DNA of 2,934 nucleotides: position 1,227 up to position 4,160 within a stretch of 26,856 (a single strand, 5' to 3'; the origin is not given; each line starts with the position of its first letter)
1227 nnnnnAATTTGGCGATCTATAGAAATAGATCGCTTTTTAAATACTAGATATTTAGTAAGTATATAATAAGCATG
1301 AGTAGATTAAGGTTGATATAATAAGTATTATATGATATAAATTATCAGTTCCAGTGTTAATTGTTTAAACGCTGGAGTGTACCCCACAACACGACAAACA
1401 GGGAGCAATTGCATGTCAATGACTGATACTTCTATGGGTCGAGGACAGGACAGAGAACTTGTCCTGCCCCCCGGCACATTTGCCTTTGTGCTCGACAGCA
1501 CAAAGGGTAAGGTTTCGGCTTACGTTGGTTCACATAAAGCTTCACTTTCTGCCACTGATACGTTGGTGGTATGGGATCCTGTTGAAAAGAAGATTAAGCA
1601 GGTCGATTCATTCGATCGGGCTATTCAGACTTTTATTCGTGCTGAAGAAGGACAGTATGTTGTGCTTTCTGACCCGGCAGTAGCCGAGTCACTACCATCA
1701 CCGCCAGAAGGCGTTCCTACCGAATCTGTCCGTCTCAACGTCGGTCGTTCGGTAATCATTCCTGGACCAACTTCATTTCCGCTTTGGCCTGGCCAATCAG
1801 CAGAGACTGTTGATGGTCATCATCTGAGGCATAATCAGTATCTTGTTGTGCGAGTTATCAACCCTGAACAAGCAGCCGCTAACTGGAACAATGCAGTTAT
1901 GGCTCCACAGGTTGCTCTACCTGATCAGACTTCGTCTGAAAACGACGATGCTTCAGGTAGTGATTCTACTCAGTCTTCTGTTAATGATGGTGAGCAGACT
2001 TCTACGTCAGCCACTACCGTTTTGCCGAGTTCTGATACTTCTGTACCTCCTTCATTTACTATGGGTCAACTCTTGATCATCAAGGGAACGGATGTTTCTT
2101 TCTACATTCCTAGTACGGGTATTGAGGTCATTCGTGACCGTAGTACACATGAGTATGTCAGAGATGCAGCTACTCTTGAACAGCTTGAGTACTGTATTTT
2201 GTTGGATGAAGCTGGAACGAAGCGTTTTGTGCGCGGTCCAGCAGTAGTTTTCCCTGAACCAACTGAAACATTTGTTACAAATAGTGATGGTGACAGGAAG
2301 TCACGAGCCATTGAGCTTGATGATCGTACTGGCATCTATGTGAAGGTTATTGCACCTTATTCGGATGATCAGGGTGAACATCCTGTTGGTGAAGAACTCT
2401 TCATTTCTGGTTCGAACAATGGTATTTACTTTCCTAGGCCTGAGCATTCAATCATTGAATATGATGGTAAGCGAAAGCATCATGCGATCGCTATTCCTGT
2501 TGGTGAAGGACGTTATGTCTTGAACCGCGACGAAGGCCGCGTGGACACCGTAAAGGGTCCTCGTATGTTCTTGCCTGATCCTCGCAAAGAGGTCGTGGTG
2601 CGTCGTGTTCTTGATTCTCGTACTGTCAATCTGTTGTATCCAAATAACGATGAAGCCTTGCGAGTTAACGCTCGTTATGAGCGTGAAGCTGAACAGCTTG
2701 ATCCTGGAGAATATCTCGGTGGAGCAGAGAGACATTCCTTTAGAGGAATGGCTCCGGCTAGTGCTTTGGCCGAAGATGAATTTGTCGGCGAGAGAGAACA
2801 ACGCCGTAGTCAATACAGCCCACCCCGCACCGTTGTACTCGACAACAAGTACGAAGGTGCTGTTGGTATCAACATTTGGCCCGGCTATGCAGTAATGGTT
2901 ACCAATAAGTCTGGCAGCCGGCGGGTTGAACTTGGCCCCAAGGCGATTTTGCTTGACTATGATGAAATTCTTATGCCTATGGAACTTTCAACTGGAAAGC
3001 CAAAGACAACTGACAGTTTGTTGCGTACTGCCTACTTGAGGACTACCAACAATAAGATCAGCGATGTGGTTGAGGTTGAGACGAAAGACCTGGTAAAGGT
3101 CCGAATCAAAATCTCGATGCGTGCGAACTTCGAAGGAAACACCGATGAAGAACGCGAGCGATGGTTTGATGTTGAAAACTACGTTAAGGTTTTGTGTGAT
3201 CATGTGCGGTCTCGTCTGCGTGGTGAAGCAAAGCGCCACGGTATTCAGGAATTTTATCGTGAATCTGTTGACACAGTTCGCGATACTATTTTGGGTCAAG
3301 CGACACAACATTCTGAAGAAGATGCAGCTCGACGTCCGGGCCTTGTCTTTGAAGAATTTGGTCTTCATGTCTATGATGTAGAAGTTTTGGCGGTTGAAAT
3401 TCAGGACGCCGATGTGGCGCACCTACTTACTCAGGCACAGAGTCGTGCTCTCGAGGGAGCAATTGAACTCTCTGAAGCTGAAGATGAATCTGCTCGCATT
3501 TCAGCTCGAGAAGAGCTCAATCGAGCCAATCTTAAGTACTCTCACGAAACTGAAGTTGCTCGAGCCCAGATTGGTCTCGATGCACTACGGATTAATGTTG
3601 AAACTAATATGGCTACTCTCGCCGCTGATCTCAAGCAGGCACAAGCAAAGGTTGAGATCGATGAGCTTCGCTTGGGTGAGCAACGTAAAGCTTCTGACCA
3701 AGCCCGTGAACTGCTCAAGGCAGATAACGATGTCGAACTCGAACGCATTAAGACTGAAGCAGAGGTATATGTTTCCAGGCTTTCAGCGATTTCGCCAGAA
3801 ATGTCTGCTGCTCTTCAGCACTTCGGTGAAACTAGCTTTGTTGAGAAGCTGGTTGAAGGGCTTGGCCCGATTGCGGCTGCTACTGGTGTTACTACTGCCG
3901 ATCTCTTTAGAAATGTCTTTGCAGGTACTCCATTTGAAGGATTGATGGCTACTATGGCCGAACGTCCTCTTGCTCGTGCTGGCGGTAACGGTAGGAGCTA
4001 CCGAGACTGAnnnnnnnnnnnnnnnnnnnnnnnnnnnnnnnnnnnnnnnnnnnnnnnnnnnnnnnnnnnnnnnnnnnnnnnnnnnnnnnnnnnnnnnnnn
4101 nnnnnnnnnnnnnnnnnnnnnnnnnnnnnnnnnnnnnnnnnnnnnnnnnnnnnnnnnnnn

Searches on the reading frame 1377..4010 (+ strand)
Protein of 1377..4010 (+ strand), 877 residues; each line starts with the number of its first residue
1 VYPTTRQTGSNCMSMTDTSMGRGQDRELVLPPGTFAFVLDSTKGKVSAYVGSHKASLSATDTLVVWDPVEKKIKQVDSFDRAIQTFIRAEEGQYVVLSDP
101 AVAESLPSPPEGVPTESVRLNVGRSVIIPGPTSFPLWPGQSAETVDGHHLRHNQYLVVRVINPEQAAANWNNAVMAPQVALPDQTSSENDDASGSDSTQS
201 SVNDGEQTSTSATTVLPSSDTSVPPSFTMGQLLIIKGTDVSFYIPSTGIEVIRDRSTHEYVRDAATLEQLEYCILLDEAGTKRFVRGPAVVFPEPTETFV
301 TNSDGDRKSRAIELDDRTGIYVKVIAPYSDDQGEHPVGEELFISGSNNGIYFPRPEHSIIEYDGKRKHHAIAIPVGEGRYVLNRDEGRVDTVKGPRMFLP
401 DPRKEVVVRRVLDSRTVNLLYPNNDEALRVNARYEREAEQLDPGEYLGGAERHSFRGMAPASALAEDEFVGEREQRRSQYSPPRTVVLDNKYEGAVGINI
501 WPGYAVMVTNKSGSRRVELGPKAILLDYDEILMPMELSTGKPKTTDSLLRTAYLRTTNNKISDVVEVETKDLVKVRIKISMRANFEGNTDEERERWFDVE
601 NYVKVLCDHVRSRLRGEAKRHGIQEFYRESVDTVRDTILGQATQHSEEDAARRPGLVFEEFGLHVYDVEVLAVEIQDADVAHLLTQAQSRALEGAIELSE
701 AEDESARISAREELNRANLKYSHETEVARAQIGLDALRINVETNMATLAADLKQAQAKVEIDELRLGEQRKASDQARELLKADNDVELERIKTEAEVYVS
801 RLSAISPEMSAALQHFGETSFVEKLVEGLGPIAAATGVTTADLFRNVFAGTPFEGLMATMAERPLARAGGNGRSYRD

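Call 4: search_protein_families(library=pfam, proteins=[window:1377-4010:+], max_evalue=0.01)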
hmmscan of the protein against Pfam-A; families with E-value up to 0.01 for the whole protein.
window:1377-4010:+ (877 aa): 3 families
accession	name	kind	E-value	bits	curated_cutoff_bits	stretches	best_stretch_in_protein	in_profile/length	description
PF11978.13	MVP_shoulder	-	2.2e-27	95.9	25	1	558-677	2-118/118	Shoulder domain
PF17795.6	Vault_3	-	3.5e-08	33.9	28.8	1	511-547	18-54/62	Major Vault Protein Repeat domain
PF01145.31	Band_7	-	1.3e-05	25.7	23.6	1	555-702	39-173/176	SPFH domain / Band 7 family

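Call 5: search_protein_families(library=ncbifam, proteins=[window:1377-4010:+], max_evalue=0.01)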
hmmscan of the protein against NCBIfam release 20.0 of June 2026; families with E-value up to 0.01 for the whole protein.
window:1377-4010:+ (877 aa): 0 families
